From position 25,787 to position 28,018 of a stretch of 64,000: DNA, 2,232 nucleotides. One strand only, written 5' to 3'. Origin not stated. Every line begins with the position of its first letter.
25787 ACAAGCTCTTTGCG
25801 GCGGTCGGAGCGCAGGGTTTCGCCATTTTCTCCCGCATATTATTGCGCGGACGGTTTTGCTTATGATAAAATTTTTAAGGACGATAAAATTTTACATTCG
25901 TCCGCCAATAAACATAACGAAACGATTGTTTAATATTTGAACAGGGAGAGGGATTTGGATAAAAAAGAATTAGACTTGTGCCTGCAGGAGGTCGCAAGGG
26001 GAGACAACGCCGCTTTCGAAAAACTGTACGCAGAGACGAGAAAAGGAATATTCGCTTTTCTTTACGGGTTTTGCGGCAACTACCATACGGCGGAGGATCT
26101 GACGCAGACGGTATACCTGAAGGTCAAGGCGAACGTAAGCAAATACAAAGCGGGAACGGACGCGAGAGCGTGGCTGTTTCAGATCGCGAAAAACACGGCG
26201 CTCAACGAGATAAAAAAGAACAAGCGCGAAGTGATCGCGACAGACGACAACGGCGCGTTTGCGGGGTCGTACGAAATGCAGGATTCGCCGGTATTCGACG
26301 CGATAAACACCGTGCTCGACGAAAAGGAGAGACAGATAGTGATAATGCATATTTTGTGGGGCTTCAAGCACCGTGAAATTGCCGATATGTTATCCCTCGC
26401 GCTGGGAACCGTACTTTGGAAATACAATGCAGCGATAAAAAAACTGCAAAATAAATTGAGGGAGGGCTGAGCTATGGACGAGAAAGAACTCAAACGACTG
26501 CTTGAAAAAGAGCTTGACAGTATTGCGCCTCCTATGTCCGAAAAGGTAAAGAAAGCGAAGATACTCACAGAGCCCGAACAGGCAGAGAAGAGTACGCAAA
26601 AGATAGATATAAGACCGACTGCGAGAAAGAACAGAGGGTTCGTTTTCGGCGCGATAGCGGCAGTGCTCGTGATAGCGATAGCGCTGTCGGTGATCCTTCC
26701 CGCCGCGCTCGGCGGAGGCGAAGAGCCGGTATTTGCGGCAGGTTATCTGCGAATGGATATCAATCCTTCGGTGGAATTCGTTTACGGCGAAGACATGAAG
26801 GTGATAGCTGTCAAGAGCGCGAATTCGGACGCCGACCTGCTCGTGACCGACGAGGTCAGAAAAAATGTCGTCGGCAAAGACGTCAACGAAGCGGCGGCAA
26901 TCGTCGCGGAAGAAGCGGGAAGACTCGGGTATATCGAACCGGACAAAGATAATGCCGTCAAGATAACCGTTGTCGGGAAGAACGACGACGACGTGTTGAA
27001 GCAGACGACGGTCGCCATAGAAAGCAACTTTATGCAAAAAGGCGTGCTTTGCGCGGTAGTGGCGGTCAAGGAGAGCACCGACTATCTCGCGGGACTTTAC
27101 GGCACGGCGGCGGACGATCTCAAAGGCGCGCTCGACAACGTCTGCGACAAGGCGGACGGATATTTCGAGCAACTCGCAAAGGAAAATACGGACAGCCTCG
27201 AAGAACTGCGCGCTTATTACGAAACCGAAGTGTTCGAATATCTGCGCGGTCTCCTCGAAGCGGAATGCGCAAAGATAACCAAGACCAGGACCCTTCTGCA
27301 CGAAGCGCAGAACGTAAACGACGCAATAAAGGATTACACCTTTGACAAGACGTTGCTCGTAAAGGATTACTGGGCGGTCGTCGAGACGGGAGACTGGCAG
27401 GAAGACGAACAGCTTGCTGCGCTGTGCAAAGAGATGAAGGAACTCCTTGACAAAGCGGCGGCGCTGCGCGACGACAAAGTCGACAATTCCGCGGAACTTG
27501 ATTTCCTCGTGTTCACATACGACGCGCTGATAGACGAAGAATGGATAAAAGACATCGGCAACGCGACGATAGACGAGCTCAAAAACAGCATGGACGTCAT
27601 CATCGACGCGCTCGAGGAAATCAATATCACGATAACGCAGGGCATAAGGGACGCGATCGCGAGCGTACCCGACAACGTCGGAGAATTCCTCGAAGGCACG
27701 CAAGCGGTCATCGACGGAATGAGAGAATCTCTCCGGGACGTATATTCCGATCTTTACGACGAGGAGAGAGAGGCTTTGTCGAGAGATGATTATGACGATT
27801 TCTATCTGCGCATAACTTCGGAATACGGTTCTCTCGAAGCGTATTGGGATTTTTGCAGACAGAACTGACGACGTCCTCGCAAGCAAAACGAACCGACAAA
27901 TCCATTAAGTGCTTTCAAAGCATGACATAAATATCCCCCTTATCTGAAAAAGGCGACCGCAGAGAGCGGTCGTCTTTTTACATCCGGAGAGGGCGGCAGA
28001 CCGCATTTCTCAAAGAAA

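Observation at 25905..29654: ECF sigma / RsgI-like anti-sigma / RsgI-like lipoprotein triad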

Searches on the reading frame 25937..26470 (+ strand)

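Call 3: search_protein_families(library=pfam, proteins=[window:25937-26470:+], max_evalue=1)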
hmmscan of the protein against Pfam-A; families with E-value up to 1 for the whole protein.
window:25937-26470:+ (177 aa): 5 families
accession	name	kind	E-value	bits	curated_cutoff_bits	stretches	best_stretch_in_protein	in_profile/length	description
PF04542.20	Sigma70_r2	-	8.7e-14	51.5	24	1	30-97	1-70/71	Sigma-70 region 2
PF08281.18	Sigma70_r4_2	-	4.4e-06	26.7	25.7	1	127-159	11-43/54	Sigma-70, region 4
PF04545.22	Sigma70_r4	-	0.00026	20.9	24.1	1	126-171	4-49/50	Sigma-70, region 4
PF07638.17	Sigma70_ECF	-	0.066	13.5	21.1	0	127-175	136-184/185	ECF sigma factor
PF22029.2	PhyR_sigma2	-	0.12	12.9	27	1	46-83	16-53/55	Sigma2 domain of PhyR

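Call 4: search_protein_families(library=ncbifam, proteins=[window:25937-26470:+], max_evalue=1)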
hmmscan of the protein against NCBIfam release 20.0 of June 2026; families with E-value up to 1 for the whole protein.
window:25937-26470:+ (177 aa): 97 families (the best 25 are shown)
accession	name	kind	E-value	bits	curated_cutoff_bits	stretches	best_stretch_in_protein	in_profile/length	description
NF009166.1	PRK12513.1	equivalog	9.6e-23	80.9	206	1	16-175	13-187/193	RNA polymerase sigma factor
NF007216.0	PRK09638.1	equivalog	6.1e-22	78.2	194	1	16-175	9-175/180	RNA polymerase sigma factor SigY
TIGR02950.1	SigM_subfam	subfamily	2e-20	73.2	147.95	1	27-173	2-157/159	RNA polymerase sigma factor, SigM family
TIGR02985.1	Sig70_bacteroi1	subfamily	8.5e-20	71.6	126.4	1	26-174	2-162/162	RNA polymerase sigma-70 factor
TIGR02937.1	sigma70-ECF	superfamily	1.8e-19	70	42.9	1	26-174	2-165/165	sigma-70 family RNA polymerase sigma factor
NF009189.0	PRK12537.1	equivalog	4.9e-18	65.3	261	1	12-176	10-179/182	RNA polymerase sigma factor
NF009171.0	PRK12518.1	equivalog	6.9e-18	65.1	208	1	16-173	18-183/191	RNA polymerase sigma factor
NF009198.0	PRK12546.1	equivalog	2.5e-17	63.2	270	1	37-174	19-161/188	RNA polymerase sigma factor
NF007228.0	PRK09646.1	subfamily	2.6e-17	63.1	226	1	4-174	9-190/194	ECF RNA polymerase sigma factor SigK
NF007223.0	PRK09641.1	equivalog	5.7e-17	62.2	209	2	16-102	9-95/187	RNA polymerase sigma factor SigW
TIGR02947.1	SigH_actino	hypoth_equivalog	6e-17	62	251.55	2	48-105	34-91/193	RNA polymerase sigma-70 factor, TIGR02947 family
TIGR02983.1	SigE-fam_strep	subfamily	5.1e-16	59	141.55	1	23-176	4-160/162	SigE family RNA polymerase sigma factor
TIGR02948.1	SigW_bacill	equivalog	5.6e-16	59.2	243.1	2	16-104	9-97/187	RNA polymerase sigma factor SigW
NF009195.0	PRK12543.1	subfamily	7.3e-16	58.2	197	1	12-174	7-178/192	RNA polymerase sigma factor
NF006089.0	PRK08241.1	subfamily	1.8e-15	56.9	240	1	16-104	13-101/343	RNA polymerase subunit sigma-70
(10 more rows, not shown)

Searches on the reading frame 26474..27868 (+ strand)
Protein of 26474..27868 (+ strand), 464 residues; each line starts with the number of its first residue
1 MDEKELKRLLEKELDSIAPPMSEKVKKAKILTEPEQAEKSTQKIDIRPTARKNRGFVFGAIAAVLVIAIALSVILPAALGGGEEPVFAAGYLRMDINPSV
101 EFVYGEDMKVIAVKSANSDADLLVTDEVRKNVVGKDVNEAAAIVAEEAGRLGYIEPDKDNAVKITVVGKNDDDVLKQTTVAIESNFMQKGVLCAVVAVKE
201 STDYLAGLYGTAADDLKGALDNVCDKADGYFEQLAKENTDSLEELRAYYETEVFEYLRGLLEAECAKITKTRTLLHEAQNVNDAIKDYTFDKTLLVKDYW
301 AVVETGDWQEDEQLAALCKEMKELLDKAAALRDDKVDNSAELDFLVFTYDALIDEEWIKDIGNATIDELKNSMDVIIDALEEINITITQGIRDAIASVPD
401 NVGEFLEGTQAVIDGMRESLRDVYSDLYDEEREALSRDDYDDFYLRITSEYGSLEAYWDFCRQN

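Call 3: search_protein_families(library=pfam, proteins=[window:26474-27868:+], max_evalue=1)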
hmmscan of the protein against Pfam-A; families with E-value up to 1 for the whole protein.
window:26474-27868:+ (464 aa): 3 families
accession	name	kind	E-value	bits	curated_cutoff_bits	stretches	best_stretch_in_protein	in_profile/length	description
PF23750.1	RsgI_M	-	2.5e-16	60.9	25.3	1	90-197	2-109/133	Anti-sigma factor RsgI-like central domain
PF23349.2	BBS7_hp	-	0.067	13.8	27.8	1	309-361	37-89/114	BBS7 hairpin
PF03194.20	LUC7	-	0.75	9.9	33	1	245-342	77-154/246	LUC7 N_terminus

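Call 4: search_protein_families(library=ncbifam, proteins=[window:26474-27868:+], max_evalue=1)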
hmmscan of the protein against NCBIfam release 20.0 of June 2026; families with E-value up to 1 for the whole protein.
window:26474-27868:+ (464 aa): 2 families
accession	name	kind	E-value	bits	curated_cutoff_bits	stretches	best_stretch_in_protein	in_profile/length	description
TIGR03403.1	nifS_epsilon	equivalog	0.019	13.8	587.7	1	281-348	129-199/382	NifS family cysteine desulfurase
NF052236.1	SCO4983_fam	equivalog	0.12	12.7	55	0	120-152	40-72/133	SCO4983 family protein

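Call 24: find_homologous_proteins(query=window:26474-27868:+)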
Query window:26474-27868:+ (464 aa): 113 proteins with E <= 0.001 among 8000 candidates.
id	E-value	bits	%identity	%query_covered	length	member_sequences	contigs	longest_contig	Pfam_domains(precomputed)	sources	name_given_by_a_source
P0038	1.5e-295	998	100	100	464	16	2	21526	PF23750.2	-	-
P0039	3.3e-176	604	61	100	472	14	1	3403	PF23750.2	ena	-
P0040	1.3e-170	586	61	99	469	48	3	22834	PF23750.2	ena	-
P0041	2.9e-168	578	61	99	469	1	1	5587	PF23750.2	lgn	-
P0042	1.8e-164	566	59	96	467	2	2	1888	PF23750.2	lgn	-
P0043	7.6e-163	560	57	97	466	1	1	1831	PF23750.2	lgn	-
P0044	8.6e-163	560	57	100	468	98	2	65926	PF23750.2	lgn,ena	-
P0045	8.1e-162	557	57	96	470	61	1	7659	PF23750.2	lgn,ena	-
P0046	2.4e-160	552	56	96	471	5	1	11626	PF23750.2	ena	-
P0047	2.4e-159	549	57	96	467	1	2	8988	PF23750.2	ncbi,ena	-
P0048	3.3e-159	548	59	99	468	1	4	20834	PF23750.2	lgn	-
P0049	4.4e-159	548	57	96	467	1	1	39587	PF23750.2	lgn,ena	-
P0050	5.7e-159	548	59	99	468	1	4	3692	PF23750.2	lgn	-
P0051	1.4e-158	546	56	96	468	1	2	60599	PF23750.2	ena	-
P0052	1.6e-158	546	57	96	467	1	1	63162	PF23750.2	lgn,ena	-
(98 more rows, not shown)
